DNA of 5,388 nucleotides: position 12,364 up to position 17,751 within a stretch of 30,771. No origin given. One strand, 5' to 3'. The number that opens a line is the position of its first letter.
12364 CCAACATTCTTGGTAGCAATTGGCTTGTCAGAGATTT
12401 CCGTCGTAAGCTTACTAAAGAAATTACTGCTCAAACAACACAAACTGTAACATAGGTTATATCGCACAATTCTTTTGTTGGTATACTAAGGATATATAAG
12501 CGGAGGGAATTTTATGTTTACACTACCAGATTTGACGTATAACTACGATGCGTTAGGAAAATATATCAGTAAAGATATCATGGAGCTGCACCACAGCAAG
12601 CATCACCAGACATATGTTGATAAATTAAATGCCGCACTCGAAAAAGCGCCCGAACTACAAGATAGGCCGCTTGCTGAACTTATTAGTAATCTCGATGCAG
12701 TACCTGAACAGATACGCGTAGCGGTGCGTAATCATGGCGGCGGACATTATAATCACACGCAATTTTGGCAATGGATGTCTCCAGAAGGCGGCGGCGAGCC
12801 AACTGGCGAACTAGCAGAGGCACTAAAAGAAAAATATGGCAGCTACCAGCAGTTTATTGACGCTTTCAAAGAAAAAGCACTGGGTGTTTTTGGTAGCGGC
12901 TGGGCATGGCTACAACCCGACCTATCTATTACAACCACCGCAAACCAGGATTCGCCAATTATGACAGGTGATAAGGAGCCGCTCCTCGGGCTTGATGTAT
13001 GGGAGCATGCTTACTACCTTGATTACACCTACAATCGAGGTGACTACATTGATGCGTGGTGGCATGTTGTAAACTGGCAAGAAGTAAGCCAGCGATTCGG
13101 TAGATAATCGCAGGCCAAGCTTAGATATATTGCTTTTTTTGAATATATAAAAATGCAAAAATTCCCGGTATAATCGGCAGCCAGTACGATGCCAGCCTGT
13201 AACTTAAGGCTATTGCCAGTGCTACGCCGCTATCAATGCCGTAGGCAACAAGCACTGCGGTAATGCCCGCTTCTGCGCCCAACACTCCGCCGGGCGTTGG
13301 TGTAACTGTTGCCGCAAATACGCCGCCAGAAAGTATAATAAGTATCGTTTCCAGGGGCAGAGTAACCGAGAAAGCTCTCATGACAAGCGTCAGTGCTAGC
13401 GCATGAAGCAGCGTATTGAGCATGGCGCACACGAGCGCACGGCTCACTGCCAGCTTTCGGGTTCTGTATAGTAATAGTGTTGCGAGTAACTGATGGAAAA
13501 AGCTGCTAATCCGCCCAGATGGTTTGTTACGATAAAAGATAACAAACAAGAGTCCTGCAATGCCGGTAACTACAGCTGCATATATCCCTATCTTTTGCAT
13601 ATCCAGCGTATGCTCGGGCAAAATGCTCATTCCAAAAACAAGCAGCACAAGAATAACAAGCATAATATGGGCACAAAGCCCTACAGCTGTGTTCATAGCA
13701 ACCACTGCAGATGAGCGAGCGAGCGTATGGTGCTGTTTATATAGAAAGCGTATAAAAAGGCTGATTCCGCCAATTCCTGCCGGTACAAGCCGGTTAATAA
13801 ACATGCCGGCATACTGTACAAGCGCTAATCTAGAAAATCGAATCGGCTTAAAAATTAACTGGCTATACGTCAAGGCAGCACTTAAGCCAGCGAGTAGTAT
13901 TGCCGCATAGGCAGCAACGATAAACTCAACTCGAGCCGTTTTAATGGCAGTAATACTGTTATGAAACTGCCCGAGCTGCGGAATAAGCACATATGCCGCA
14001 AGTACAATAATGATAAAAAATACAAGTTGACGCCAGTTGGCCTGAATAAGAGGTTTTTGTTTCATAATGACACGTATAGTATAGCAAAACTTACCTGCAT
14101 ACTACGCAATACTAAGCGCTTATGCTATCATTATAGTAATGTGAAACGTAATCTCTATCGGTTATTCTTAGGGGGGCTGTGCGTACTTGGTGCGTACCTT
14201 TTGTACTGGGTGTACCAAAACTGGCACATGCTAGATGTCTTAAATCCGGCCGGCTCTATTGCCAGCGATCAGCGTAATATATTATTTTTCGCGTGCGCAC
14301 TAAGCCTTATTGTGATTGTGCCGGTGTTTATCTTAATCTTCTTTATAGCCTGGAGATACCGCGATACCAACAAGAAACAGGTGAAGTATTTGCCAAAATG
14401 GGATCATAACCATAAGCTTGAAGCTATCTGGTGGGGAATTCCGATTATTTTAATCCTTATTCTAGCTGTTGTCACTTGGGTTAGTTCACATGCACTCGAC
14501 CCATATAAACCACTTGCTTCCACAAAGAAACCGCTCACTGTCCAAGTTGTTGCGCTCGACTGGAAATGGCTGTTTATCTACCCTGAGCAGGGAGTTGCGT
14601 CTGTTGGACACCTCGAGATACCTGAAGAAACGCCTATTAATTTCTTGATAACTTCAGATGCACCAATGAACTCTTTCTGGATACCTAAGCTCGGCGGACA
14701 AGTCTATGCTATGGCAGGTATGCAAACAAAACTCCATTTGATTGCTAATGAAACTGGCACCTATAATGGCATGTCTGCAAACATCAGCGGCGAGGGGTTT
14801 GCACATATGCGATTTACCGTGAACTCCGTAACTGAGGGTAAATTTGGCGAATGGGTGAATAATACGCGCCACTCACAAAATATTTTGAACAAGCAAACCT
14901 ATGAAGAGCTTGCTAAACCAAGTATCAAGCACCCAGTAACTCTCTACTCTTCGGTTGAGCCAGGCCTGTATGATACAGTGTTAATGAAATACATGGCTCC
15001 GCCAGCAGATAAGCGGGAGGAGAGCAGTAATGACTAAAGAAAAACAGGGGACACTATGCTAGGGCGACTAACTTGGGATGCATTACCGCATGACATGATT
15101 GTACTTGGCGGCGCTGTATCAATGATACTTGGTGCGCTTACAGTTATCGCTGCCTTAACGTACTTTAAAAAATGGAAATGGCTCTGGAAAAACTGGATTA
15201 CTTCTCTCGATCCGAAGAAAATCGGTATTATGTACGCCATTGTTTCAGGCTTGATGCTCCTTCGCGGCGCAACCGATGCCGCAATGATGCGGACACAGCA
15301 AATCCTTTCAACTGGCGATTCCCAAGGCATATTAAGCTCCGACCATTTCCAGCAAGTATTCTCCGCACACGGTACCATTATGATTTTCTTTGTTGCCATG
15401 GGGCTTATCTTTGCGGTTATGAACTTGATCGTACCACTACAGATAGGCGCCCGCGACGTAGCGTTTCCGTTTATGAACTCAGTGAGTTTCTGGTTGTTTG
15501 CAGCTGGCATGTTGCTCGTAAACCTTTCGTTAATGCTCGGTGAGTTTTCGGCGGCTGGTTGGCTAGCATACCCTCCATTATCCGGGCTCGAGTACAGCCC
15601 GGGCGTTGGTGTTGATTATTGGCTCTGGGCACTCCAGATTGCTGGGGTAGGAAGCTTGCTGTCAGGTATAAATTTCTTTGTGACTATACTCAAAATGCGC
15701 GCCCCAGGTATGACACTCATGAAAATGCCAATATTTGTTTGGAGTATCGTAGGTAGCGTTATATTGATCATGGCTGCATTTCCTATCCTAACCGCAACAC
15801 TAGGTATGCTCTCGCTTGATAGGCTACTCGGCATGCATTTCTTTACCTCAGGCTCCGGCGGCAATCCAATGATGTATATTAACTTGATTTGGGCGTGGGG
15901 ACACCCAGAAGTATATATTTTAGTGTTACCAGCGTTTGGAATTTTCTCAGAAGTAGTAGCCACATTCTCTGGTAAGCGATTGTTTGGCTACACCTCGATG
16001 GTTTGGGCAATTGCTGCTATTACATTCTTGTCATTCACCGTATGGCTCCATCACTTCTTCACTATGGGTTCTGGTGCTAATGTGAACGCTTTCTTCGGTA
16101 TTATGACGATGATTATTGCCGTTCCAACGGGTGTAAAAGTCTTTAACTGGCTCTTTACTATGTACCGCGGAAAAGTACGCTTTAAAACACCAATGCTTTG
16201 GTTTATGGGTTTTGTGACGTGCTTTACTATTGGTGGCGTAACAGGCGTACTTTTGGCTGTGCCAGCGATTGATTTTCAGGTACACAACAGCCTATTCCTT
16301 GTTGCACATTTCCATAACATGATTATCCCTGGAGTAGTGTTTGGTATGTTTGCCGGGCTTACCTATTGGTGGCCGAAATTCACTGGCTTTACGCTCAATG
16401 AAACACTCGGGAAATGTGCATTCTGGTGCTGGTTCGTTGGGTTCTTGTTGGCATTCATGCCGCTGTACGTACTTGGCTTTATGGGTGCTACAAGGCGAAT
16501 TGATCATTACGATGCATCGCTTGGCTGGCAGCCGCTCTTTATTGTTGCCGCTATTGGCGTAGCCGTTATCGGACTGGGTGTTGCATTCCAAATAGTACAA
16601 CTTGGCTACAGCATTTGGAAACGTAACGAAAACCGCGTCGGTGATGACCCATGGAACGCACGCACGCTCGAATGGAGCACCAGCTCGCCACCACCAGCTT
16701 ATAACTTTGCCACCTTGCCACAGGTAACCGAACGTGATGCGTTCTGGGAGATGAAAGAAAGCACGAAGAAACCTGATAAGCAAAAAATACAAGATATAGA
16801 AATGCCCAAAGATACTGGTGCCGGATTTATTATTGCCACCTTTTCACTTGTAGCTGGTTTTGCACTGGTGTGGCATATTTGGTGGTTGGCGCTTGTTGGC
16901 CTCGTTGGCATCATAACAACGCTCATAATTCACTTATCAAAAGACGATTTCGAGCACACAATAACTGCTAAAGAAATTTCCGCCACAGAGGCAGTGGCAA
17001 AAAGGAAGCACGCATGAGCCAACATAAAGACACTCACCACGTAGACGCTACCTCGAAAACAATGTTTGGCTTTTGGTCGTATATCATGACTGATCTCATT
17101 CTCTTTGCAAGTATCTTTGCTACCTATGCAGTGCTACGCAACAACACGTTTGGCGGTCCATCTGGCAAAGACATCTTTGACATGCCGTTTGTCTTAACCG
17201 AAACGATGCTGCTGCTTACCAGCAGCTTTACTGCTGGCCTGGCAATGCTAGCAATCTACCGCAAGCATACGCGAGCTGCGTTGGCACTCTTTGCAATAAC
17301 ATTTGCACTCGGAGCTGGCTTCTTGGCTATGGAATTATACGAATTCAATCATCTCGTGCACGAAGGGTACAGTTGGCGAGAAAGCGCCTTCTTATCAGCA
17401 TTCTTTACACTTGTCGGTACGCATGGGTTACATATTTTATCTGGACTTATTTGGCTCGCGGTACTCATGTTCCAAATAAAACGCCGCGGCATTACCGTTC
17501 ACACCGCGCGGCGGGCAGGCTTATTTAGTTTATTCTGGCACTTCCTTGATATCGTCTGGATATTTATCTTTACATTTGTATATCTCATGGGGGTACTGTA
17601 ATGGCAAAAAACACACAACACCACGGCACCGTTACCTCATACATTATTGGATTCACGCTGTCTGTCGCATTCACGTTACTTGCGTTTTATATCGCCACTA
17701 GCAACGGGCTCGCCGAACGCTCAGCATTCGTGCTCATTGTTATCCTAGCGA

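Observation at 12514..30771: Minimal aerobic respiratory and energy cluster in a probable CPR bacterium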

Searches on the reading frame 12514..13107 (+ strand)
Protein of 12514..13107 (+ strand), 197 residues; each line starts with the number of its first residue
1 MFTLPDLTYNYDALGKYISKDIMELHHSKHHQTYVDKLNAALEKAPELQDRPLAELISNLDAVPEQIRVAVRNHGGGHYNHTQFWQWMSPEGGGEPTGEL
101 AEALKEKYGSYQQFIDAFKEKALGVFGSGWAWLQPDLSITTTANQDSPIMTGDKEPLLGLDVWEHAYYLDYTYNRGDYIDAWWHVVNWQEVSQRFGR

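Call 4: search_protein_families(library=pfam, proteins=[window:12514-13107:+])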
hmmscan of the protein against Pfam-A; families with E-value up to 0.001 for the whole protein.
window:12514-13107:+ (197 aa): 2 families
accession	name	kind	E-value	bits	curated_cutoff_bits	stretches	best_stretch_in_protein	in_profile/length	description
PF02777.23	Sod_Fe_C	-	1.1e-37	128.6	20.9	1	96-194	1-102/102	Iron/manganese superoxide dismutases, C-terminal domain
PF00081.27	Sod_Fe_N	-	2.3e-27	95.7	27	1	2-89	2-82/82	Iron/manganese superoxide dismutases, alpha-hairpin domain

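Call 7: search_protein_families(library=ncbifam, proteins=[window:12514-13107:+])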
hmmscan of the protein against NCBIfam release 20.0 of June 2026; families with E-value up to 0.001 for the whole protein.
window:12514-13107:+ (197 aa): 3 families
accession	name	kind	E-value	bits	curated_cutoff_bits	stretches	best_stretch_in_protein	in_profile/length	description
NF008177.0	PRK10925.1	equivalog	7.3e-62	208.8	363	1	2-195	3-202/206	superoxide dismutase [Mn]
NF007832.0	PRK10543.1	equivalog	4.2e-49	166.7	348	1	2-193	3-189/193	superoxide dismutase [Fe]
NF041312.1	Superox_dis_Halo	equivalog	3.6e-45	154.4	300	1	4-195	2-188/196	superoxide dismutase [Mn]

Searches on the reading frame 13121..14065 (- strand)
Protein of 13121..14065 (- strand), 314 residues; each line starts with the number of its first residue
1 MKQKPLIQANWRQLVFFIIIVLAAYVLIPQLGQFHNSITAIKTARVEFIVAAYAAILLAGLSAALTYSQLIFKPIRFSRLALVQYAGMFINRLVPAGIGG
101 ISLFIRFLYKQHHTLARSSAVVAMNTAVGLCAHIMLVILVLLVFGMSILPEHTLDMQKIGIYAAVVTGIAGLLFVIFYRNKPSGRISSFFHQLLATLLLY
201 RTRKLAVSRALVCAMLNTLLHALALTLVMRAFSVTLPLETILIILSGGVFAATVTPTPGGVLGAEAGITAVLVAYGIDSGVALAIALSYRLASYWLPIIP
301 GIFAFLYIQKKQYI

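Call 4: search_protein_families(library=pfam, proteins=[window:13121-14065:-])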
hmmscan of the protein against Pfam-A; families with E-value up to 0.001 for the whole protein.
window:13121-14065:- (314 aa): 1 family
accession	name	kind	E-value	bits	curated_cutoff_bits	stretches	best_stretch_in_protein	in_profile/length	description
PF03706.18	LPG_synthase_TM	-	9.7e-25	88.1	33.4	1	19-301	7-302/302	Lysylphosphatidylglycerol synthase TM region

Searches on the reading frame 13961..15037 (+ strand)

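Call 4: search_protein_families(library=pfam, proteins=[window:13961-15037:+])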
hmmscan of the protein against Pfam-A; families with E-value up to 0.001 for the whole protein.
window:13961-15037:+ (358 aa): 2 families
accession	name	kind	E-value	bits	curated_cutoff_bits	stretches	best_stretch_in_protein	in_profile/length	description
PF06481.20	COX_ARM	-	6.5e-19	68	23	1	304-347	2-45/46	COX Aromatic Rich Motif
PF00116.26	COX2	-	7.6e-07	29.5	22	1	218-290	48-120/120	Cytochrome C oxidase subunit II, periplasmic domain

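Call 7: search_protein_families(library=ncbifam, proteins=[window:13961-15037:+])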
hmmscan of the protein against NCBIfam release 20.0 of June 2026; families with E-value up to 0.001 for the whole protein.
window:13961-15037:+ (358 aa): 5 families
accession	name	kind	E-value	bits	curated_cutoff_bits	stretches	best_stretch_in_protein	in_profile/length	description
NF007816.0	PRK10525.1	equivalog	3.7e-102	341.7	511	1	92-349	28-286/318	cytochrome o ubiquinol oxidase subunit II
TIGR01433.1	CyoA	equivalog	6.5e-88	293.9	266.2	1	91-302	15-225/226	ubiquinol oxidase subunit II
TIGR01432.1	QOXA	equivalog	3e-55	187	240.95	1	91-302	16-226/227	cytochrome aa3 quinol oxidase subunit II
TIGR02866.1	CoxB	equivalog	5.1e-36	124.1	147.7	1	97-300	2-202/202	cytochrome c oxidase subunit II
NF050117.1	aa3_CtaC_Actin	exception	7.5e-22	77.7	250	1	101-299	34-242/244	aa3-type cytochrome oxidase subunit II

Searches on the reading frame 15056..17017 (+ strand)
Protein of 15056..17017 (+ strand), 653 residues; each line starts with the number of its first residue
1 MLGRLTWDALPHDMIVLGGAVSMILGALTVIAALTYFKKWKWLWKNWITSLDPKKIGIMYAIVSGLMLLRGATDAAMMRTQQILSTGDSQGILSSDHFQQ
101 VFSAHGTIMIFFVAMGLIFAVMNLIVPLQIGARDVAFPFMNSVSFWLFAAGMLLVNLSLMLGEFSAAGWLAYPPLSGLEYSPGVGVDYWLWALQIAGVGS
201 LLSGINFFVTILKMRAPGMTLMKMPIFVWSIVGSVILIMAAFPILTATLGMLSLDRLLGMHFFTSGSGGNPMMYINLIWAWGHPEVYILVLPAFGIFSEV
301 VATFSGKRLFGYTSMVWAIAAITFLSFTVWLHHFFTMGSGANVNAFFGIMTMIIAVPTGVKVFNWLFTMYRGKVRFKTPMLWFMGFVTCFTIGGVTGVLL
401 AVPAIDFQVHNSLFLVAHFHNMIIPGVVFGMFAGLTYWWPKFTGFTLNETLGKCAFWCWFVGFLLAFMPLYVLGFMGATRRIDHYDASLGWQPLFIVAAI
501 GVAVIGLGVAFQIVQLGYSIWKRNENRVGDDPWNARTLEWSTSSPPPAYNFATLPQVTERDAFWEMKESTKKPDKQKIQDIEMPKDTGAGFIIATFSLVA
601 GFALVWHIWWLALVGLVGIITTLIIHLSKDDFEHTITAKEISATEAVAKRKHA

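Call 4: search_protein_families(library=pfam, proteins=[window:15056-17017:+])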
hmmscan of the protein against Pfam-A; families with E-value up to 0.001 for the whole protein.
window:15056-17017:+ (653 aa): 1 family
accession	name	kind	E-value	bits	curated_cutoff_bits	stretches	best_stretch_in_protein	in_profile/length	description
PF00115.25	COX1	-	2.7e-149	498.2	34.8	1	55-503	1-435/436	Cytochrome C and Quinol oxidase polypeptide I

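Call 7: search_protein_families(library=ncbifam, proteins=[window:15056-17017:+])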
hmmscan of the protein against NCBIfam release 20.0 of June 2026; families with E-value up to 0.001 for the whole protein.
window:15056-17017:+ (653 aa): 6 families
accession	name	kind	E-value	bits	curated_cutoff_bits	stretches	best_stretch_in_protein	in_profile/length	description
TIGR02843.1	CyoB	equivalog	0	1074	1020.35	1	2-645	1-646/646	cytochrome o ubiquinol oxidase subunit I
NF011592.0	PRK15017.1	equivalog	1.1e-284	946.3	1271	1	1-645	1-647/663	cytochrome o ubiquinol oxidase subunit I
TIGR02882.1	QoxB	equivalog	8.8e-253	840.5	1015.5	1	13-646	10-641/643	cytochrome aa3 quinol oxidase subunit I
TIGR02891.1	CtaD_CoxA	equivalog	1.6e-174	581.3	670.75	1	47-557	1-504/504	cytochrome c oxidase subunit I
NF050116.1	cyt_aa3_Actin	exception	3.3e-158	527.8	880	1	46-565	1-515/522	aa3-type cytochrome oxidase subunit I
NF041075.1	quin_ox_SoxB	equivalog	2.5e-22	79.5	700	1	92-489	33-425/468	proton pump complex quinol oxidase subunit SoxB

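Call 13: find_related_loci(query=window:15056-17017:+, collection=genome_contigs, flank=10000)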
Query window:15056-17017:+ (653 aa) in genome_contigs; peptide patterns used: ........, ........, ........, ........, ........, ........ (x = any residue, [..] = any of these).
600 stretches matched a pattern (row limit reached: there are more); 599 encode a relative of the query (tblastn E <= 1e-3); the best 80 are kept; 80 distinct loci.
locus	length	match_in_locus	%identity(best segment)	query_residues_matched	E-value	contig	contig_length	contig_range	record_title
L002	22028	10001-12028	69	1-653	0e+0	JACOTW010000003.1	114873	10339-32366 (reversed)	MAG: Candidatus Saccharibacteria bacterium isolate NC_groundwater_54_Pr7_S2p5_43_18 FFV18_S2p5_scaffold_278449, whole ge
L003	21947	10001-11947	70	1-648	0e+0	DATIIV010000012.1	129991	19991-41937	MAG TPA_asm: Candidatus Saccharimonadia bacterium isolate SMAG_U15674 k141_418620, whole genome shotgun sequence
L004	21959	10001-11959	70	1-652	0e+0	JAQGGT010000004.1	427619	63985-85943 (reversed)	MAG: Candidatus Saccharibacteria bacterium isolate RYN_414 scaffold_3512080, whole genome shotgun sequence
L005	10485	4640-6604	70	1-653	0e+0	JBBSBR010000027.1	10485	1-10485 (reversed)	MAG: Candidatus Saccharimonadia bacterium isolate La6_metabat2.164 La6_metabat2.164_K_3131005_L_10485_cov_25.8624, whole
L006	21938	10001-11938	70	1-645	0e+0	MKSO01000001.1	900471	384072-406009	MAG: Candidatus Saccharibacteria bacterium 47-87 scnpilot_cont_500_p_scaffold_55, whole genome shotgun sequence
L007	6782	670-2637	67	1-653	0e+0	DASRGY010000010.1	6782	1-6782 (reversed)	MAG TPA_asm: Candidatus Saccharimonadales bacterium isolate SMAG_U10070 k141_693529, whole genome shotgun sequence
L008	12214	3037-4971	68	1-645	0e+0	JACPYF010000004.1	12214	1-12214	MAG: Candidatus Saccharibacteria bacterium isolate NC_groundwater_856_Pr1_B-0.1um_45_9 Montesol18_Bp1_scaffold_237681, w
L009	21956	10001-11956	67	1-651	0e+0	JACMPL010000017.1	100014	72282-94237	MAG: Candidatus Saccharibacteria bacterium isolate LF-bin-340 FL-bin-340-contig-k141_917103, whole genome shotgun sequen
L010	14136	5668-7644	68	1-653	0e+0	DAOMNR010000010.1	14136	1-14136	MAG TPA_asm: Candidatus Saccharibacteria bacterium isolate AMR_MDS_5907 NODE_1887_length_14136_cov_3.439102, whole genom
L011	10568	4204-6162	67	1-652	0e+0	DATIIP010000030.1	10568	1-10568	MAG TPA_asm: Candidatus Saccharimonadales bacterium isolate SMAG_U15668 k141_72506, whole genome shotgun sequence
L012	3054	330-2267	68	1-645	0e+0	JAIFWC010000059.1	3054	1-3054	MAG: Candidatus Saccharibacteria bacterium isolate viral-cat_48_13 PAFVLPS_2018_scaffold_208030, whole genome shotgun se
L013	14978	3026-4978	67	1-651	0e+0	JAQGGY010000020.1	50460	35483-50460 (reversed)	MAG: Candidatus Saccharibacteria bacterium isolate RYN_419 scaffold_3790484, whole genome shotgun sequence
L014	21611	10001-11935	66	1-646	0e+0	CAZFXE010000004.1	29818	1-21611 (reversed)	MAG TPA_asm: uncultured bacterium isolate SRP200132_co1_540 genome assembly, contig: NODE_2641_length_29818_cov_8.878003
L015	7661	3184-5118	66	1-645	0e+0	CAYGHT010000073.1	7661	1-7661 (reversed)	MAG TPA_asm: uncultured bacterium isolate ERP113451_co3_56 genome assembly, contig: NODE_8470_length_7661_cov_6.655009, 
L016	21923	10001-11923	65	6-645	0e+0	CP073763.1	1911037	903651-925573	MAG: Simkaniaceae bacterium isolate M30B1 chromosome, complete genome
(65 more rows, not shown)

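Call 28: search_solved_structures(query=window:15056-17017:+, max_evalue=1e-50, show_alignments=1)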
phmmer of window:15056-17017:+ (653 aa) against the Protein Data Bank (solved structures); distinct sequences matched with E-value up to 1e-50: 41.
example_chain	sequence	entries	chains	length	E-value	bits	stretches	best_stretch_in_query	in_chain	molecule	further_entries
8f68_A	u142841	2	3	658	1e-272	909.9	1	1-644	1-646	Cytochrome bo(3) ubiquinol oxidase subunit 1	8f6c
1fft_A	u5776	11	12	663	1.1e-272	909.9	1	1-644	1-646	UBIQUINOL OXIDASE | Cytochrome o ubiquinol oxidase, subunit I | Cytochrome bo(3) ubiquinol oxidase subunit 1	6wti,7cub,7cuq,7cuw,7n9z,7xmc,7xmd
9ufb_A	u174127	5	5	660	1.1e-264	883.3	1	2-644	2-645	Cytochrome bo(3) ubiquinol oxidase subunit 1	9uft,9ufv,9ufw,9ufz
6kob_A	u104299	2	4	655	1.6e-210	704.4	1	10-649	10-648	AA3-600 quinol oxidase subunit I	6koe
6koc_A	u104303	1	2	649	9.3e-210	701.9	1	10-646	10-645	AA3-600 quinol oxidase subunit I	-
8hcr_F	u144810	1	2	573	2.4e-136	459.3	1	47-563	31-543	Probable cytochrome c oxidase subunit 1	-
7rh6_R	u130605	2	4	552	4.4e-136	458.4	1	47-563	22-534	Cytochrome c oxidase subunit 1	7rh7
7rh5_R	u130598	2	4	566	5.3e-136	458.1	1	47-563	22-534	Cytochrome c oxidase subunit 1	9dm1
6adq_F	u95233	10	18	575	5.6e-136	458.1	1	47-563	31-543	Cytochrome c oxidase subunit 1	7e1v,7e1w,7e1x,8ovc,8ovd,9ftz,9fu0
6hwh_V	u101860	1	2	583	1.8e-130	439.9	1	39-563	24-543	Cytochrome c oxidase subunit 1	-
9wcx_I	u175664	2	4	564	1.6e-129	436.7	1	47-563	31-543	Cytochrome c oxidase subunit 1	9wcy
7jro_a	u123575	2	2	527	3.9e-123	415.6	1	46-562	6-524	COX1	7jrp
2yev_A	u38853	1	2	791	1e-122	414.2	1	39-639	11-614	CYTOCHROME C OXIDASE POLYPEPTIDE I+III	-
7q21_D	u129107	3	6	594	2.2e-120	406.5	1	44-563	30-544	Cytochrome c oxidase subunit 1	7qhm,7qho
5z62_A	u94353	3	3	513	1e-113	384.5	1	46-552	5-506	Cytochrome c oxidase subunit 1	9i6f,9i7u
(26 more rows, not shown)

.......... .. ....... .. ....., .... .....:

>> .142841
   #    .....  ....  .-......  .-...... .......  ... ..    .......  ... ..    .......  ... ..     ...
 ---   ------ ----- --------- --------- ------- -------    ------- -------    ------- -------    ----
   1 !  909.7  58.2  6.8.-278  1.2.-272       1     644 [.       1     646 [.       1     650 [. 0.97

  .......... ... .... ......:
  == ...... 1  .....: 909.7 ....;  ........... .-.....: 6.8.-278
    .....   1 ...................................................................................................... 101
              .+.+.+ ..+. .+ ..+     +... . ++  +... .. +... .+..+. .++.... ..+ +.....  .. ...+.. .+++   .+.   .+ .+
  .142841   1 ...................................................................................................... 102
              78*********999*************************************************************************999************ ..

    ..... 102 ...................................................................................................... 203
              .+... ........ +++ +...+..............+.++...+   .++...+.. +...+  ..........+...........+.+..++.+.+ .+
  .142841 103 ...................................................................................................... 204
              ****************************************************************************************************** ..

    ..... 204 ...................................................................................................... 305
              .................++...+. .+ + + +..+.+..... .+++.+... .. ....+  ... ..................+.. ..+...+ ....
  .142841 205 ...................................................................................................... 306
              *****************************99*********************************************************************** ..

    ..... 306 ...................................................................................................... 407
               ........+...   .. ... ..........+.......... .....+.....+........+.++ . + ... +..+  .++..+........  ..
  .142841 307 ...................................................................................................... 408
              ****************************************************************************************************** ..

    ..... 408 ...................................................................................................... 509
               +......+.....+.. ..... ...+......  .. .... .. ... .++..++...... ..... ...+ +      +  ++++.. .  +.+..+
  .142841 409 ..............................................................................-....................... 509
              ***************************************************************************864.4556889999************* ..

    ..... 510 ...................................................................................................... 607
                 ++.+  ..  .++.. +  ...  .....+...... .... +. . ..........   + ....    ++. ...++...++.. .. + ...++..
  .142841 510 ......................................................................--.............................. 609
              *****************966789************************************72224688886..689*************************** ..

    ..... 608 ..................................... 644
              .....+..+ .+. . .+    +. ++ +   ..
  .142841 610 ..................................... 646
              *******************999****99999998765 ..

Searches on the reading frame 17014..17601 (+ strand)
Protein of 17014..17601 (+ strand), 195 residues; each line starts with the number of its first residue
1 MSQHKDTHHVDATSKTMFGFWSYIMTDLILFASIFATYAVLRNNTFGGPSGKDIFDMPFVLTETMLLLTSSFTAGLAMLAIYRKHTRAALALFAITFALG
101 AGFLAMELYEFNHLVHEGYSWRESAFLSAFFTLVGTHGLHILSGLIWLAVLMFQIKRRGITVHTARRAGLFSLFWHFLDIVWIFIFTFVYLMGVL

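Call 4: search_protein_families(library=pfam, proteins=[window:17014-17601:+])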
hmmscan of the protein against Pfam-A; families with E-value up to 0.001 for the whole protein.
window:17014-17601:+ (195 aa): 1 family
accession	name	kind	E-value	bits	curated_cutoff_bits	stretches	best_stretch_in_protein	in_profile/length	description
PF00510.24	COX3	-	4.4e-16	60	23.8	1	7-193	67-257/258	Cytochrome c oxidase subunit III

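Call 7: search_protein_families(library=ncbifam, proteins=[window:17014-17601:+])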
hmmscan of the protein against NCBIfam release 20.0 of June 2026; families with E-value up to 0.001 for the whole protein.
window:17014-17601:+ (195 aa): 4 families
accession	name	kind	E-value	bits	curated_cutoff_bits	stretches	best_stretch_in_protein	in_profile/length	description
NF007944.0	PRK10663.1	equivalog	1.5e-77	260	340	1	4-195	13-204/204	cytochrome o ubiquinol oxidase subunit III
TIGR02842.1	CyoC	equivalog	2e-76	256.3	223.75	1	16-195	1-180/180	cytochrome o ubiquinol oxidase subunit III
TIGR02897.1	QoxC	equivalog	7.4e-55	186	239.9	1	16-194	10-189/190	cytochrome aa3 quinol oxidase subunit III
NF050119.1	aa3_CtaE_Actin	exception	1.7e-30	106.7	190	1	15-192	10-189/190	aa3-type cytochrome oxidase subunit III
